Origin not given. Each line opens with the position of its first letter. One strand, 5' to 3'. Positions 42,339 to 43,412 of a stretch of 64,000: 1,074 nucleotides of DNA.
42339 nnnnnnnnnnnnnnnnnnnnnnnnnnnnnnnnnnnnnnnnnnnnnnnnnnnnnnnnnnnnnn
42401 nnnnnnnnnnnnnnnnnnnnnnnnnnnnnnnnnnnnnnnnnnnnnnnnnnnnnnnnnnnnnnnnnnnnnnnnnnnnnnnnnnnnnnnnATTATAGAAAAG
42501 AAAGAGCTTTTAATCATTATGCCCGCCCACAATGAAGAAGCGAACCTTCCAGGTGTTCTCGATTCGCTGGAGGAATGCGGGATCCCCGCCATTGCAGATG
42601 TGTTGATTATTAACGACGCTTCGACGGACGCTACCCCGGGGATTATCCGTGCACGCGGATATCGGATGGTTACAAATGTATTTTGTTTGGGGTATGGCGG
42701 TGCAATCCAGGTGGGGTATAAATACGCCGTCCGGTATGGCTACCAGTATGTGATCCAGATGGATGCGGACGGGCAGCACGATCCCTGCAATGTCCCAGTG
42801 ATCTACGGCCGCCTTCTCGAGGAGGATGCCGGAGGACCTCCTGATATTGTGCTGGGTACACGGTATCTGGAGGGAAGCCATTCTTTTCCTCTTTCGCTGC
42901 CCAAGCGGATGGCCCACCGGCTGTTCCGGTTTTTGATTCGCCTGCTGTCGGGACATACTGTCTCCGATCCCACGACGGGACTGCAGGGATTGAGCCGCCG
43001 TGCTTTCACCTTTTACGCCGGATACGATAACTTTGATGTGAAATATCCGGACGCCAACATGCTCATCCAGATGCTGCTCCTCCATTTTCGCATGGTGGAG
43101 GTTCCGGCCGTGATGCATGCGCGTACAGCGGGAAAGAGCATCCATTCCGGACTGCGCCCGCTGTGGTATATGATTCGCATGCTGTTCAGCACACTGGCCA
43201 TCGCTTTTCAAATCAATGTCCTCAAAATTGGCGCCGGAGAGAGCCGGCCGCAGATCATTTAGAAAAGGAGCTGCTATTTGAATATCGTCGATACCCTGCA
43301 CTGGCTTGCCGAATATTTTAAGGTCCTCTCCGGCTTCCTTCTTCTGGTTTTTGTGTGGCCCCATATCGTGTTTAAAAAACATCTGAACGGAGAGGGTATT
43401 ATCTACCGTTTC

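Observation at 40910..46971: pel operon extended by a GacI/GacJ/GacL-like transmembrane glycosylation module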

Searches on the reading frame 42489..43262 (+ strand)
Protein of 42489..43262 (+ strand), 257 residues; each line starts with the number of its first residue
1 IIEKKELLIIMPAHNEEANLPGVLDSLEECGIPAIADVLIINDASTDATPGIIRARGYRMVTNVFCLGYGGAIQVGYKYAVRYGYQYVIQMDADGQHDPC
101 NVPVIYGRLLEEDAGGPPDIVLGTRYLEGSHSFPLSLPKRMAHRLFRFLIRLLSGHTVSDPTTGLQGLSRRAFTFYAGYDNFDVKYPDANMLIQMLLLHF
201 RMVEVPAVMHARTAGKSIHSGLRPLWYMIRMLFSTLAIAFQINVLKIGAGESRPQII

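Call 3: search_protein_families(library=pfam, proteins=[window:42519-43262:+], max_evalue=0.01)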
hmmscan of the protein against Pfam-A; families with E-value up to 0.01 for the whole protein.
window:42519-43262:+ (247 aa): 1 family
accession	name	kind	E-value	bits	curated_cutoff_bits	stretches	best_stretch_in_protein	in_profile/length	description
PF00535.33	Glycos_transf_2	-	3.4e-16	60.1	23.3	1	1-163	4-164/168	Glycosyl transferase family 2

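Call 4: search_protein_families(library=ncbifam, proteins=[window:42519-43262:+], max_evalue=0.01)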
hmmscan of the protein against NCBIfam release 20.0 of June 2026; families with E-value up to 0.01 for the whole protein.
window:42519-43262:+ (247 aa): 4 families
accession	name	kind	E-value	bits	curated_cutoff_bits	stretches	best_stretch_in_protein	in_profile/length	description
NF058614.1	PPMAGASynPpgS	equivalog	1.2e-15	57.5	370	1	2-160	7-159/226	polyprenyl-phospho-N-acetylgalactosaminyl synthase PpgS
NF041391.1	DPhHxTase_Halo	equivalog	5.5e-11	41.9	375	1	1-196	1-180/213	dolichyl-phosphate hexose transferase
TIGR04182.1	glyco_TIGR04182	equivalog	7.1e-10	38.7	325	1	1-206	6-197/293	S-layer glycoprotein N-glycosyltransferase AglJ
TIGR04283.1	glyco_like_mftF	equivalog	0.0004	20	182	1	2-52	6-55/221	TIGR04283 family arsenosugar biosynthesis glycosyltransferase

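Call 32: search_solved_structures(query=window:42489-43262:+, max_evalue=0.001)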
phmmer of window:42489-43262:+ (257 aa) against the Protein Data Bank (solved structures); distinct sequences matched with E-value up to 0.001: 1.
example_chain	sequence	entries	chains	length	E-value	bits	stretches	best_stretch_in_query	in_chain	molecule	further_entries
5mlz_A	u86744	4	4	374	2.8e-05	26.9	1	6-230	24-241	Dolichol monophosphate mannose synthase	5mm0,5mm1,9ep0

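Call 82: find_encoding_contigs(protein=window:42519-43262:+, flank=3000, max_places=6)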
Protein window:42519-43262:+ (247 aa): 9 contigs read that carry it; 6 places shown.
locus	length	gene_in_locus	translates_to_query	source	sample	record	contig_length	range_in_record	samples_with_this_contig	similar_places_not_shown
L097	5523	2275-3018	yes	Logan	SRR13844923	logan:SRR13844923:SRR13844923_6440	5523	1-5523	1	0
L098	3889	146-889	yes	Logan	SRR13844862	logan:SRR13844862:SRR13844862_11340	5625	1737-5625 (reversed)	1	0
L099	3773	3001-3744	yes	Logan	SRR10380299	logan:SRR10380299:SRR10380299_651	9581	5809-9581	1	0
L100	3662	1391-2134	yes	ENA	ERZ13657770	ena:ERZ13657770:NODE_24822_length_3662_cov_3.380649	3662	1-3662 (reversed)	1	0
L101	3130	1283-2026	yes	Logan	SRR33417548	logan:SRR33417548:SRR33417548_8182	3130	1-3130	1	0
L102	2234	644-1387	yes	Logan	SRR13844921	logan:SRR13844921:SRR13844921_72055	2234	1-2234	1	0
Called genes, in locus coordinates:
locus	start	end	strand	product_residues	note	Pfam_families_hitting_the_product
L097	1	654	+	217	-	?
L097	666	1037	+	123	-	PF10066:DUF2304 (weak)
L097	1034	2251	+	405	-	PF13439:Glyco_transf_4 (faint), PF00534:Glycos_transf_1, PF13692:Glyco_trans_1_4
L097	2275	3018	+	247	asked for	PF00535:Glycos_transf_2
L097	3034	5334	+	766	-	-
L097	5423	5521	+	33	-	?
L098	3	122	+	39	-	?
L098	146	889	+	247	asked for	PF00535:Glycos_transf_2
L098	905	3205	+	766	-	-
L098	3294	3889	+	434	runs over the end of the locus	PF16173:DUF4874, PF16116:DUF4832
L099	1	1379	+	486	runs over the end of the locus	PF16933:PelG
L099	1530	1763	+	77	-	-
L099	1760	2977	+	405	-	PF13439:Glyco_transf_4 (faint), PF00534:Glycos_transf_1, PF13692:Glyco_trans_1_4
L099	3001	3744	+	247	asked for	PF00535:Glycos_transf_2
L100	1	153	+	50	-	?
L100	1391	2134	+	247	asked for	PF00535:Glycos_transf_2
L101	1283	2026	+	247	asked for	PF00535:Glycos_transf_2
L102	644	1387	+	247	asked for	PF00535:Glycos_transf_2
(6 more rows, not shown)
